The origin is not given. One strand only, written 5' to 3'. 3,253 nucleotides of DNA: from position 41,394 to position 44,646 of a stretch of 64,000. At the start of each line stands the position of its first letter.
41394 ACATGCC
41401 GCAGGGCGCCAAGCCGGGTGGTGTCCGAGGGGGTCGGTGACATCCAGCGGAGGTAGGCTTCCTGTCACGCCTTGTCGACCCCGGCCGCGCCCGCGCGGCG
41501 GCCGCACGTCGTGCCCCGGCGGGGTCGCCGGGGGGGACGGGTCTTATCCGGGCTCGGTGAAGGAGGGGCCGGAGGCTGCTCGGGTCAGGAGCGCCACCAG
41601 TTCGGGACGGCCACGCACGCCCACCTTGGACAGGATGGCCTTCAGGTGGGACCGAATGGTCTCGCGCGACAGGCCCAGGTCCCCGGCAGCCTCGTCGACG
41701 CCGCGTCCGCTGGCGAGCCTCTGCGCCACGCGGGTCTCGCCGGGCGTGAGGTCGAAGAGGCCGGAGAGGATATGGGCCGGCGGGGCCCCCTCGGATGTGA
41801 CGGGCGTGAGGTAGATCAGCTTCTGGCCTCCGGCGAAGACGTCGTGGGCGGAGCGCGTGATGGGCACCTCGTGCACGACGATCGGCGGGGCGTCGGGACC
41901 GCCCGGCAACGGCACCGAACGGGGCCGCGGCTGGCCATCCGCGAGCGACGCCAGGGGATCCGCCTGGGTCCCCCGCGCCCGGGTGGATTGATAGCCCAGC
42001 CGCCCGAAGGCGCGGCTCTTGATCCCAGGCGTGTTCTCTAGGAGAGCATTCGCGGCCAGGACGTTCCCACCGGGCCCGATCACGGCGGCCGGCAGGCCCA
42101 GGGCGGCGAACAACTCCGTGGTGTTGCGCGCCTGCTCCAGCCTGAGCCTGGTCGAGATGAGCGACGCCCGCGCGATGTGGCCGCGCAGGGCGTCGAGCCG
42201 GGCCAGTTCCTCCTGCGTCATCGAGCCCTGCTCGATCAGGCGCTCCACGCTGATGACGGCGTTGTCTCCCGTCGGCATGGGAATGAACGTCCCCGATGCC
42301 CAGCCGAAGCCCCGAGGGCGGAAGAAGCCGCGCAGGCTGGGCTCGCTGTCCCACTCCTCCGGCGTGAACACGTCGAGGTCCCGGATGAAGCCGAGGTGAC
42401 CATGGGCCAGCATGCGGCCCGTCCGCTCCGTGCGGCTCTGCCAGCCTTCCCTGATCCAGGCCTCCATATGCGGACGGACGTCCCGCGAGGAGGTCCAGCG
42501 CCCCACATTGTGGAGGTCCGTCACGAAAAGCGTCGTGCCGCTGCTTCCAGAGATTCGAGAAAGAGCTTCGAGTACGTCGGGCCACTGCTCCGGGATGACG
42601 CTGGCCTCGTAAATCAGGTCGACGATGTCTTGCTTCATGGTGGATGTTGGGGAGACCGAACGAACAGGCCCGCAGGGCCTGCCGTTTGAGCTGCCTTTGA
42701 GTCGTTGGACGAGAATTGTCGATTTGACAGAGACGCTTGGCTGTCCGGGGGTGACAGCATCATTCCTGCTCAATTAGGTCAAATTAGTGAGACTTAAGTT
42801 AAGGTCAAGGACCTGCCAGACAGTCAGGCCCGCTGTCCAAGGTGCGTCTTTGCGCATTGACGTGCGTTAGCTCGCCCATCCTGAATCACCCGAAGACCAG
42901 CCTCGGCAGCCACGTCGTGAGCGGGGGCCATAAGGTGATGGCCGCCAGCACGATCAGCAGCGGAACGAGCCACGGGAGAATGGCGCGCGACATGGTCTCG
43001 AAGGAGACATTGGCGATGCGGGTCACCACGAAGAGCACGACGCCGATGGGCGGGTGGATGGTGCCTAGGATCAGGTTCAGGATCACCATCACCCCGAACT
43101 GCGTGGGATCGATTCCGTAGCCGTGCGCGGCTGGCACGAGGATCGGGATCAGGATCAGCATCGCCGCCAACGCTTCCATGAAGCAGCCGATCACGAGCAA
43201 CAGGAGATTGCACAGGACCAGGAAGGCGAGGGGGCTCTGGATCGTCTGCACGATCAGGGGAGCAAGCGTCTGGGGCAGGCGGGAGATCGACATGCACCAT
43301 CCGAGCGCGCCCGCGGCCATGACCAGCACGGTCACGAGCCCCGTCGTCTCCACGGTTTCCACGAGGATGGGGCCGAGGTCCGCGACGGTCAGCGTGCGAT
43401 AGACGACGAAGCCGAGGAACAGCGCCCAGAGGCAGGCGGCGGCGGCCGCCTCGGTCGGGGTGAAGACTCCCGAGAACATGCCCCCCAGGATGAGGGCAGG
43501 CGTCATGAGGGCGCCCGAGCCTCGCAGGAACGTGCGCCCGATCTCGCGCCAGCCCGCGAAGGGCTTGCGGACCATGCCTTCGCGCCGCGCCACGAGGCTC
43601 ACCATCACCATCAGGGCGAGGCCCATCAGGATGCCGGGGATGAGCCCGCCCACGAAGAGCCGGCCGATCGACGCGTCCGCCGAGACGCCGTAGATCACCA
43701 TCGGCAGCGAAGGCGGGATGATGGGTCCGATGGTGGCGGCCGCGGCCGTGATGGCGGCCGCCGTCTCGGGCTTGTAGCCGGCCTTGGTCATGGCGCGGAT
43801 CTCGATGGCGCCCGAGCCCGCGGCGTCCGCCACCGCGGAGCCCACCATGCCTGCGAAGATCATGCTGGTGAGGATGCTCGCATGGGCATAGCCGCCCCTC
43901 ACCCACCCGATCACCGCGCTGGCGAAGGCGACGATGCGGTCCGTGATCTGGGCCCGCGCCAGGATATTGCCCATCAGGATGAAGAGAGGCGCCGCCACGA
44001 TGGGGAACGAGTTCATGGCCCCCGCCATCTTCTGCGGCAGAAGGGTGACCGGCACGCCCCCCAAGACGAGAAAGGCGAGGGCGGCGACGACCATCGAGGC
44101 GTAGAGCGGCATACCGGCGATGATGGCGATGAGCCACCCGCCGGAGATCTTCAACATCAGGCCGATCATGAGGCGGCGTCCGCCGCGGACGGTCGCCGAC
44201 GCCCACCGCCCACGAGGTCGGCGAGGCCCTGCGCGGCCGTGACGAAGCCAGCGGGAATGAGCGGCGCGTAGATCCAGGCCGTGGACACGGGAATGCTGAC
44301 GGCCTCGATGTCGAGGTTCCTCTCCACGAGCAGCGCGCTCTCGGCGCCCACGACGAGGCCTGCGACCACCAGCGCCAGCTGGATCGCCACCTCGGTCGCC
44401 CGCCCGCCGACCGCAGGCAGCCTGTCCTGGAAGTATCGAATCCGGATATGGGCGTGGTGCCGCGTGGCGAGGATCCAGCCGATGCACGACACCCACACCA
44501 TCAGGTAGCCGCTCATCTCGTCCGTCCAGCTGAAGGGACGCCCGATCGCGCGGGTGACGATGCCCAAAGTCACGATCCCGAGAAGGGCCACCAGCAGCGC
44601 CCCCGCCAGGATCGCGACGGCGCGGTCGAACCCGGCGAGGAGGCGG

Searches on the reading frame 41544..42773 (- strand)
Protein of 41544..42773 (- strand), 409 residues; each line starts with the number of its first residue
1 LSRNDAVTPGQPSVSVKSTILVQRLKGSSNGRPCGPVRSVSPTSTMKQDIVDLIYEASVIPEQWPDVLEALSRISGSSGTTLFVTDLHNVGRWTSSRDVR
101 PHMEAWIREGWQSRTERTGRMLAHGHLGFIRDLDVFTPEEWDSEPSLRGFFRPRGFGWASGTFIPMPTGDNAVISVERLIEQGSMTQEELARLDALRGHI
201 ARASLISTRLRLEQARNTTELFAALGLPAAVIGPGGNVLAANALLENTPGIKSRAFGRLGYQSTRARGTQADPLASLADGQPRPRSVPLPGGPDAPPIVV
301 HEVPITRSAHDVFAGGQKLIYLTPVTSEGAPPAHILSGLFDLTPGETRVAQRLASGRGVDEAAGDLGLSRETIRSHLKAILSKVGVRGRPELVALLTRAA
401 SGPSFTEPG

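Call 64: search_protein_families(library=pfam, proteins=[window:41544-42773:-], max_evalue=0.00001)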
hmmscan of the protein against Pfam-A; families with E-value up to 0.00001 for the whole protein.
window:41544-42773:- (409 aa): 1 family
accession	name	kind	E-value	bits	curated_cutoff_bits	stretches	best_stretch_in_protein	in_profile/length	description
PF00196.25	GerE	-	8.8e-09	35.3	23.5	1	342-394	3-55/57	Bacterial regulatory proteins, luxR family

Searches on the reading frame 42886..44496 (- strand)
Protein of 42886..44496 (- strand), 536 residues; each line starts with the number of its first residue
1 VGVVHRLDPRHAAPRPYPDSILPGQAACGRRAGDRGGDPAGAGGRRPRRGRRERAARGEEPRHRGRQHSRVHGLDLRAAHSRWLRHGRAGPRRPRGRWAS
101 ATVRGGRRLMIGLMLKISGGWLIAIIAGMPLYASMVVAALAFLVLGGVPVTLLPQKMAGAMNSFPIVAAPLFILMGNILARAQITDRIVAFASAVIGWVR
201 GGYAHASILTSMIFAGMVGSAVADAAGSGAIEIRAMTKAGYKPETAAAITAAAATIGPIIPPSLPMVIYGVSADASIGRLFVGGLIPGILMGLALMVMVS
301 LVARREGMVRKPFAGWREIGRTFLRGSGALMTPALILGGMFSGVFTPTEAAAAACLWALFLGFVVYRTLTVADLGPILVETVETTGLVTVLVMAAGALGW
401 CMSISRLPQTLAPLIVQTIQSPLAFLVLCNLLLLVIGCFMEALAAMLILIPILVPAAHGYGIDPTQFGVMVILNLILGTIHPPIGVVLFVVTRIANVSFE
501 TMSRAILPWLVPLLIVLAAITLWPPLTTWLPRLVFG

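Call 64: search_protein_families(library=pfam, proteins=[window:42886-44496:-], max_evalue=0.00001)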
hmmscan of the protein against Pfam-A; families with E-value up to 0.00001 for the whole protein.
window:42886-44496:- (536 aa): 1 family
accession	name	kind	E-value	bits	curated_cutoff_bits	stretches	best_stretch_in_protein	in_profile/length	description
PF06808.19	DctM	-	1.7e-110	370.1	23.8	1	123-525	6-412/413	Tripartite ATP-independent periplasmic transporter, DctM component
